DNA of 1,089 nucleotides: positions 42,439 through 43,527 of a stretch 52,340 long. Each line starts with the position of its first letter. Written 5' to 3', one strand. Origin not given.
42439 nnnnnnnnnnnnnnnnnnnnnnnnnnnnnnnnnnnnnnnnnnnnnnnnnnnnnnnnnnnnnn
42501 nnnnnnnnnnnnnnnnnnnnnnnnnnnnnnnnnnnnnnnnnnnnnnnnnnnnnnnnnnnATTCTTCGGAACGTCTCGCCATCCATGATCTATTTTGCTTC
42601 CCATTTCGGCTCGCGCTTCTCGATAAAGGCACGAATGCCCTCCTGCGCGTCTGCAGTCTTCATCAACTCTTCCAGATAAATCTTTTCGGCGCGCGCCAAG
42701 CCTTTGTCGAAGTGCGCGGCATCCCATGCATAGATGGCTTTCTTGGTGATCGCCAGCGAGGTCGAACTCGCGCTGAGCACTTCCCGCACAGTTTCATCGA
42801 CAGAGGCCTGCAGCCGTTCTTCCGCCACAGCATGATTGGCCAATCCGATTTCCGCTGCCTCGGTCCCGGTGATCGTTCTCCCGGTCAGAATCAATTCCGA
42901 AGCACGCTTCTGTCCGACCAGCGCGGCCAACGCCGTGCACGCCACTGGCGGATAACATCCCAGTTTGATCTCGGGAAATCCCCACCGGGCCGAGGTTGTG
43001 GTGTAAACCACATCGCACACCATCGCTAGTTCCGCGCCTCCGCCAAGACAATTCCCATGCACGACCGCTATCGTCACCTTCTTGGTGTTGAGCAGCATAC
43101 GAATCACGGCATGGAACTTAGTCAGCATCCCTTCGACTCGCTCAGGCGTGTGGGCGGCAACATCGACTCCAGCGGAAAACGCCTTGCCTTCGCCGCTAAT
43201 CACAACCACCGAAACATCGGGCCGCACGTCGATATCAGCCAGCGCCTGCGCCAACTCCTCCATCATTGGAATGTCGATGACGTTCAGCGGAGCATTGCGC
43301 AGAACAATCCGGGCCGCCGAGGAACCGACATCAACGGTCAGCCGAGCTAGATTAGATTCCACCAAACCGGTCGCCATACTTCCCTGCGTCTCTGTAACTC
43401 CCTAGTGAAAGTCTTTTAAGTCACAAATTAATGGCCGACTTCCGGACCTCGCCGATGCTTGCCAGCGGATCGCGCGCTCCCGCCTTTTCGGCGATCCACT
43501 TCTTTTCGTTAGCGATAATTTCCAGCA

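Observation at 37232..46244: Nine-gene cluster joins an HcrCAB-like Mo/FAD/Fe-S enzyme to a BoxB-like di-iron oxygenase and two small crotonases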

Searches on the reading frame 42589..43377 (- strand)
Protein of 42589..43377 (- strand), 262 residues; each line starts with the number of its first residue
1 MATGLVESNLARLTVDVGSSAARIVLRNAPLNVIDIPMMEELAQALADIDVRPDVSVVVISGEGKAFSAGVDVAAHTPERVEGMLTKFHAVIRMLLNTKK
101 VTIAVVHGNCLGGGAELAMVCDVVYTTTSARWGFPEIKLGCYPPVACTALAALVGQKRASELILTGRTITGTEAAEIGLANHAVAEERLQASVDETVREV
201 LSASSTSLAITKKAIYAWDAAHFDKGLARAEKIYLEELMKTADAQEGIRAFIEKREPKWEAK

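Call 3: search_protein_families(library=pfam, proteins=[window:42589-43377:-], max_evalue=0.001)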
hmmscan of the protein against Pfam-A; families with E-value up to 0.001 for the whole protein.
window:42589-43377:- (262 aa): 2 families
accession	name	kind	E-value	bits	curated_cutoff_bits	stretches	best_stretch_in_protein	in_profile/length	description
PF00378.25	ECH_1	-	3.7e-49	167.8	27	1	20-261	5-250/251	Enoyl-CoA hydratase/isomerase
PF16113.10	ECH_2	-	5.4e-34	118.6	27.2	1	27-193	8-181/335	Enoyl-CoA hydratase/isomerase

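Call 4: search_protein_families(library=ncbifam, proteins=[window:42589-43377:-], max_evalue=0.001)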
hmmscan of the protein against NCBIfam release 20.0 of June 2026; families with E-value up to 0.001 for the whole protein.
window:42589-43377:- (262 aa): 73 families (the best 25 are shown)
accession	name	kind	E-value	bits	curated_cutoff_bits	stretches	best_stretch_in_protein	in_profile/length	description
NF005803.0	PRK07658.1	equivalog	1.9e-50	171.7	313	1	13-261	4-256/257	enoyl-CoA hydratase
TIGR03189.1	dienoyl_CoA_hyt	equivalog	6.3e-46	156.7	292.5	1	22-261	12-250/251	cyclohexa-1,5-dienecarbonyl-CoA hydratase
NF051848.1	EnCoAHydtEchA19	equivalog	3.3e-45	154.6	400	1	27-261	17-257/258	enoyl-CoA hydratase EchA19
NF006008.0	PRK08139.1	equivalog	1e-43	149.8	313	1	19-261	19-265/266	enoyl-CoA hydratase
NF004517.0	PRK05862.1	equivalog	4.5e-43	147.6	396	1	27-260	21-255/257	enoyl-CoA hydratase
NF004781.0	PRK06127.1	subfamily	1.3e-40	139.8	291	1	12-260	12-267/269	enoyl-CoA hydratase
NF006007.0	PRK08138.1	subfamily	1.5e-40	139.2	355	1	27-261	25-260/261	enoyl-CoA hydratase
NF007239.0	PRK09674.1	equivalog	3.5e-40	138.1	371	1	27-260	21-255/257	2,3-dehydroadipyl-CoA hydratase PaaF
NF042430.2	EnCoAhydt_DpgD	equivalog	2.7e-39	135.2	400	1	24-261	10-257/258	enoyl-CoA-hydratase DpgD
NF006566.0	PRK09076.1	subfamily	4.6e-39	134.6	286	1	12-261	6-259/260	enoyl-CoA hydratase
NF004796.0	PRK06144.1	subfamily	5.9e-39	134.1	272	1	11-261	8-261/262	enoyl-CoA hydratase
NF005804.0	PRK07659.1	equivalog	7e-39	133.9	311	1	13-261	8-259/260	enoyl-CoA hydratase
NF005675.0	PRK07468.1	equivalog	9.8e-39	133.6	350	1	23-261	18-261/262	crotonase/enoyl-CoA hydratase family protein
NF004475.0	PRK05809.1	subfamily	1.7e-38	132.6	394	1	24-261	18-259/260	short-chain-enoyl-CoA hydratase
NF005802.0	PRK07657.1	equivalog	5.6e-38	130.9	363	1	27-260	21-258/260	enoyl-CoA hydratase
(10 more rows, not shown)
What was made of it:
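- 42589..43377 (-): Crotonase ECH262, with both catalytic Glu residues (E116, E136). Its best specific NCBIfam hit is cyclohexa-1,5-dienecarbonyl-CoA hydratase, 157 bits against a cutoff of 292 (calls 3, 4).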

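Call 22: search_solved_structures(query=window:42589-43377:-, max_evalue=1e-25)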
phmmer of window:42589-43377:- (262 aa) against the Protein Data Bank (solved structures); distinct sequences matched with E-value up to 1e-25: 29.
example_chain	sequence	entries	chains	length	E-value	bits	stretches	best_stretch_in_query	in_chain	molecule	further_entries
5zai_A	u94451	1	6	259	1.8e-36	129.2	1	27-261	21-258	3-hydroxypropionyl-coenzyme A dehydratase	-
3q0j_A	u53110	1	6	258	4.2e-36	128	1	27-259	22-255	enoyl-CoA hydratase echA8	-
3pzk_A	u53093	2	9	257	4.2e-36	128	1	27-259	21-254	e enoyl-CoA hydratase echA8 | enoyl-CoA hydratase echA8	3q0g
3h81_A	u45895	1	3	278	4.8e-36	127.8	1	27-259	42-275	enoyl-CoA hydratase echA8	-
3pea_A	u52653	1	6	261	7.3e-36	127.2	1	12-260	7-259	Enoyl-CoA hydratase/isomerase family protein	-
4fjw_D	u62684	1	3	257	1e-35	126.8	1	27-259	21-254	Probable enoyl-CoA hydratase echA8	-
9qwv_A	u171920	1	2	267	2.3e-34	122.4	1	26-259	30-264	Enoyl-CoA hydratase, mitochondrial, putative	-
1uiy_A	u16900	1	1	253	4.2e-33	118.2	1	31-258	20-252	Enoyl-CoA Hydratase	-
5jbw_A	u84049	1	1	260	7.1e-33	117.5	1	31-260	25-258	3-hydroxybutyryl-CoA dehydratase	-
5jbx_A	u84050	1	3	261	7.2e-33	117.4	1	31-260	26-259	3-hydroxybutyryl-CoA dehydratase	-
2pbp_A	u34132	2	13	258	9.6e-32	113.8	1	27-262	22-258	Enoyl-CoA hydratase subunit I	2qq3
1ey3_A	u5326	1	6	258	7.3e-31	110.9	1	27-258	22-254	ENOYL-COA HYDRATASE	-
1mj3_A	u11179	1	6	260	7.4e-31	110.9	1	27-258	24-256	ENOYL-COA HYDRATASE, MITOCHONDRIAL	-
1dub_A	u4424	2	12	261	7.4e-31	110.9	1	27-258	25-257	2-ENOYL-COA HYDRATASE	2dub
9rgq_A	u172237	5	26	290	1e-30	110.4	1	27-258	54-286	Enoyl-CoA hydratase, mitochondrial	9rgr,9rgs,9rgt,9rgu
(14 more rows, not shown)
